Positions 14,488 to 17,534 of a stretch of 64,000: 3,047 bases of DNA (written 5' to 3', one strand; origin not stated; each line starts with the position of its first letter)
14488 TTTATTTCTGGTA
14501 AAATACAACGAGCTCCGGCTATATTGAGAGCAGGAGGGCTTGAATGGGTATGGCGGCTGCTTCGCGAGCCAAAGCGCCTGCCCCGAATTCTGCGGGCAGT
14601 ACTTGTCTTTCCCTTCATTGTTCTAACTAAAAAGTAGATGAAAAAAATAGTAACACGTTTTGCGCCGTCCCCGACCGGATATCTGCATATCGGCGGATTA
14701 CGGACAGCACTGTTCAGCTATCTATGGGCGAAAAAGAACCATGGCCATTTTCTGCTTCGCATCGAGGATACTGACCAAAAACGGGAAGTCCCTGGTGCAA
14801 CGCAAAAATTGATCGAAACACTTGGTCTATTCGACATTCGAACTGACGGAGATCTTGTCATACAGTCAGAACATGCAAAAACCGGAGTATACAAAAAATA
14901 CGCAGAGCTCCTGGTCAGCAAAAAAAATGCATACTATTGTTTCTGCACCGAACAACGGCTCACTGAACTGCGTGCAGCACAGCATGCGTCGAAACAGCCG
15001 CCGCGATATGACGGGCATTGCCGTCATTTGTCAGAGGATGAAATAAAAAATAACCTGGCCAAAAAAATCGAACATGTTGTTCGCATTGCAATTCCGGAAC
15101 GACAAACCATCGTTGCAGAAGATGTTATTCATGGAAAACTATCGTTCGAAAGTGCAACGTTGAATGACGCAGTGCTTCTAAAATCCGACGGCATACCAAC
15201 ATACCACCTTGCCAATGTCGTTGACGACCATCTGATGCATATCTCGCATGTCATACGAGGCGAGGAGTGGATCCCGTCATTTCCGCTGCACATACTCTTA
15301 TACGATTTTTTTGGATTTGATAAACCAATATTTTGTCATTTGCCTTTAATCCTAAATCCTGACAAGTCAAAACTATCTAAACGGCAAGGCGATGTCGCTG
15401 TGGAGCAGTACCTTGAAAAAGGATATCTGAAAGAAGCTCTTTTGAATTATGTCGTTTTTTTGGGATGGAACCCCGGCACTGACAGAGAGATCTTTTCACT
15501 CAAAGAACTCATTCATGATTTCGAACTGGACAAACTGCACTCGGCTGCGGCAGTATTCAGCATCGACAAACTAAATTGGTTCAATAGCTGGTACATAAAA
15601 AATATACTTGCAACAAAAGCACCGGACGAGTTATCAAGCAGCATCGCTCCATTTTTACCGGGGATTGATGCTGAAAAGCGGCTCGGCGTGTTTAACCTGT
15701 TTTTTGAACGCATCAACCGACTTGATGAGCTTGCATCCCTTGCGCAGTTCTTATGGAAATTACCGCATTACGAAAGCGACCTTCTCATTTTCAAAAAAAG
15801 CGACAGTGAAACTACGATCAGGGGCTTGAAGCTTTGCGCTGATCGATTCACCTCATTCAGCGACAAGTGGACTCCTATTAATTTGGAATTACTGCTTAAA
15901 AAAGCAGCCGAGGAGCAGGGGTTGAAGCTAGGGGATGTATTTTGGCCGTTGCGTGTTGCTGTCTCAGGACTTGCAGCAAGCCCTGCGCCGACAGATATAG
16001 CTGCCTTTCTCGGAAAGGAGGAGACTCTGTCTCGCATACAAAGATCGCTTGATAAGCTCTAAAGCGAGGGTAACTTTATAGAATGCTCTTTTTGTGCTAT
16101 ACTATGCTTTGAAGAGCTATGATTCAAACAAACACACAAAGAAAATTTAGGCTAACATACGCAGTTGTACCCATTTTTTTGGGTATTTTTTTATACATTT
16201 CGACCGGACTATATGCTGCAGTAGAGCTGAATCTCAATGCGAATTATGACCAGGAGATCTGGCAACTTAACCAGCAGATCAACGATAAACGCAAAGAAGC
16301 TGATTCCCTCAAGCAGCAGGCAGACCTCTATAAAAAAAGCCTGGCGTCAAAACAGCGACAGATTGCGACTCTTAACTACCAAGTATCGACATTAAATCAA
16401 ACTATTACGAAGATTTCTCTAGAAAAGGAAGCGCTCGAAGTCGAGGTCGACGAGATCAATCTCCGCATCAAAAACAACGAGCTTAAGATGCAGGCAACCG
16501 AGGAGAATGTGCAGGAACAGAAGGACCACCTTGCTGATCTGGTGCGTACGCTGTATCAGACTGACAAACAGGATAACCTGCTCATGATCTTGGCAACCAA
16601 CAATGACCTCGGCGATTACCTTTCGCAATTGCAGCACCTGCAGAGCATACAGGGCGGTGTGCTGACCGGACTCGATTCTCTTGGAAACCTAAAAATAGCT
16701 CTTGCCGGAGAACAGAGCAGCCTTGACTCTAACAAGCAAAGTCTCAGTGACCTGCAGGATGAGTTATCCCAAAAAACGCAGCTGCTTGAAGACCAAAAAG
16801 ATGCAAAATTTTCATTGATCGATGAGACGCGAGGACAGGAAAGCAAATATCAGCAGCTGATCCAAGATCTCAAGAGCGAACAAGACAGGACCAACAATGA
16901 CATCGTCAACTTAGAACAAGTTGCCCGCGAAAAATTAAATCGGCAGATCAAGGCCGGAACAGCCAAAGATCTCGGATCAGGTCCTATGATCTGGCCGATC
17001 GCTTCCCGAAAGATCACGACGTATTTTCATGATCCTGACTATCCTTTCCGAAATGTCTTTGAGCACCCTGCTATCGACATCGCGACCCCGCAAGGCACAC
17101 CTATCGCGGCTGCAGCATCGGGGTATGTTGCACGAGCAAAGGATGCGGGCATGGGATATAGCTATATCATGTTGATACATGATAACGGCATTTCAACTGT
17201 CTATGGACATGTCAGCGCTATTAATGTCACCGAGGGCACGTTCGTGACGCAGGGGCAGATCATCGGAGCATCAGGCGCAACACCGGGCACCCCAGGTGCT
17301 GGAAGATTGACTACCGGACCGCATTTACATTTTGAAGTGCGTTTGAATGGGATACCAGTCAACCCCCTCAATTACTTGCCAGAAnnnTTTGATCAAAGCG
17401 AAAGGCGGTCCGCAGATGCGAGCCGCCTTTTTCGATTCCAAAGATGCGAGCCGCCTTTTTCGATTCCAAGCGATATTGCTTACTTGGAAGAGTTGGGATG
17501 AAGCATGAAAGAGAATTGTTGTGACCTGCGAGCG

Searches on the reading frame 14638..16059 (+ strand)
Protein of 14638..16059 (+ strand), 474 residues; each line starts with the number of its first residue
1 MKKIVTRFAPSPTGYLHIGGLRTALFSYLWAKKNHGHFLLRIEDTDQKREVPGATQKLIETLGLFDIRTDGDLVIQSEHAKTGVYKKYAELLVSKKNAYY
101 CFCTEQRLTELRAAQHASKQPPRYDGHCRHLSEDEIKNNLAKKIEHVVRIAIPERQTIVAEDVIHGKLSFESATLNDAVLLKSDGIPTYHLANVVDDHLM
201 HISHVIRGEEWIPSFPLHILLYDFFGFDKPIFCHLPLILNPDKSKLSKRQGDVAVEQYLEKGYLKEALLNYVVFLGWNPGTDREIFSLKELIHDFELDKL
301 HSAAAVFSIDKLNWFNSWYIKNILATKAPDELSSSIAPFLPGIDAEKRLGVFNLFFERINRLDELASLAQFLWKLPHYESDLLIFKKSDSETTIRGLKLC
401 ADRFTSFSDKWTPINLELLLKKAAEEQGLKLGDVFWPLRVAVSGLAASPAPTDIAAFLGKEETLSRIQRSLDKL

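Call 64: search_protein_families(library=ncbifam, proteins=[window:14638-16059:+], max_evalue=0.00001)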
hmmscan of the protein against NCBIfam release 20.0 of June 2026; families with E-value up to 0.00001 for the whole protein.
window:14638-16059:+ (474 aa): 10 families
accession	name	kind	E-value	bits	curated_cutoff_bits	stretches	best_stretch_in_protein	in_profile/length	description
TIGR00464.1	gltX_bact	equivalog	1.8e-150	501.9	289.95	1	3-469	1-465/470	glutamate--tRNA ligase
TIGR03838.1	queuosine_YadB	equivalog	3.1e-66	223.5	276.7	1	5-284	2-264/272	tRNA glutamyl-Q(34) synthetase GluQRS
NF004314.0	PRK05710.1-3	equivalog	3.5e-64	217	256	1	3-292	6-275/297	tRNA glutamyl-Q(34) synthetase GluQRS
NF004315.1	PRK05710.1-4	equivalog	3e-58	197.4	250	1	6-270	1-272/274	tRNA glutamyl-Q(34) synthetase GluQRS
NF004313.0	PRK05710.1-2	equivalog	2.2e-51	174.8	380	1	2-267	3-263/299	tRNA glutamyl-Q(34) synthetase GluQRS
NF004312.0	PRK05710.1-1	equivalog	6.7e-47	160.3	453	1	3-290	13-277/306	tRNA glutamyl-Q(34) synthetase GluQRS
NF003169.0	PRK04156.1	equivalog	3.4e-32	111.8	516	1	2-236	100-330/567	glutamate--tRNA ligase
TIGR00463.1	gltX_arch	equivalog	1e-29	103.5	401.75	1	2-239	92-323/560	glutamate--tRNA ligase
TIGR00440.1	glnS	equivalog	1.3e-11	44.1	425.8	1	5-141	2-129/524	glutamine--tRNA ligase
NF011291.0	PRK14703.1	equivalog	5.4e-11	41.5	681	1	2-125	30-151/769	glutamine--tRNA ligase/YqeY domain fusion protein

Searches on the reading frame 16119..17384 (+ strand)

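Call 64: search_protein_families(library=ncbifam, proteins=[window:16119-17384:+], max_evalue=0.00001)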
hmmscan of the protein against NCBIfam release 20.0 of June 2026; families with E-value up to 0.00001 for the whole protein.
window:16119-17384:+ (422 aa): 14 families
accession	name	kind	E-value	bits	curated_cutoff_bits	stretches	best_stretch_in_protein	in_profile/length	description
NF052530.1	Heli_ShapePgp3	exception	5.8e-22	78.1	300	1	239-420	90-264/270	peptidoglycan metallopeptidase Pgp3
NF041208.1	celldiv_DipM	equivalog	3e-18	66.3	740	1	285-420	293-417/419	cell division endopeptidase DipM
NF053738.1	S2SprSpoIIQBc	equivalog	5e-17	62.3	250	1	318-420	124-223/232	stage II sporulation protein SpoIIQ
NF053825.1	PdgNdpepShyA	equivalog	2.9e-16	59.2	700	1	313-417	293-390/425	peptidoglycan DD-endopeptidase ShyA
NF008652.0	PRK11649.1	equivalog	1.4e-15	57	341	1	313-418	310-408/439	murein DD-endopeptidase MepM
NF052336.1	PdgHdaseHSB100310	equivalog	2.1e-15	56.9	500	1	288-411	33-145/316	peptidoglycan hydrolase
NF053824.1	PdgNdpepShyC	equivalog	1.2e-14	54.1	700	1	312-416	292-389/429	peptidoglycan DD-endopeptidase ShyC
NF008123.1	PRK10871.1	equivalog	1.5e-13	50.9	311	1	318-421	267-363/365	murein hydrolase activator NlpD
NF050804.1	CellDivDipMCaul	equivalog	4e-13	49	900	1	286-409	503-615/634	cell division endopeptidase DipM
NF052529.1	PG_M23_Pgp6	exception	1.7e-12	46.8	600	1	316-419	335-431/452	peptidoglycan metallopeptidase Pgp6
NF040883.1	amid_act_ActS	equivalog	5.3e-12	45.5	375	1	274-421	101-234/242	amidase activator ActS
NF008644.1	PRK11637.1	equivalog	7.4e-09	35.1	270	1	287-420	261-383/385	murein hydrolase activator EnvC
NF047755.1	LIC_10271_M23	exception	1.7e-06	28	180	1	345-384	145-185/207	LIC_10271 family cell wall hydrolase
NF047657.1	CellWlHdaseLepto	equivalog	6.8e-06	25.7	400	0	329-385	141-197/221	hypothetical protein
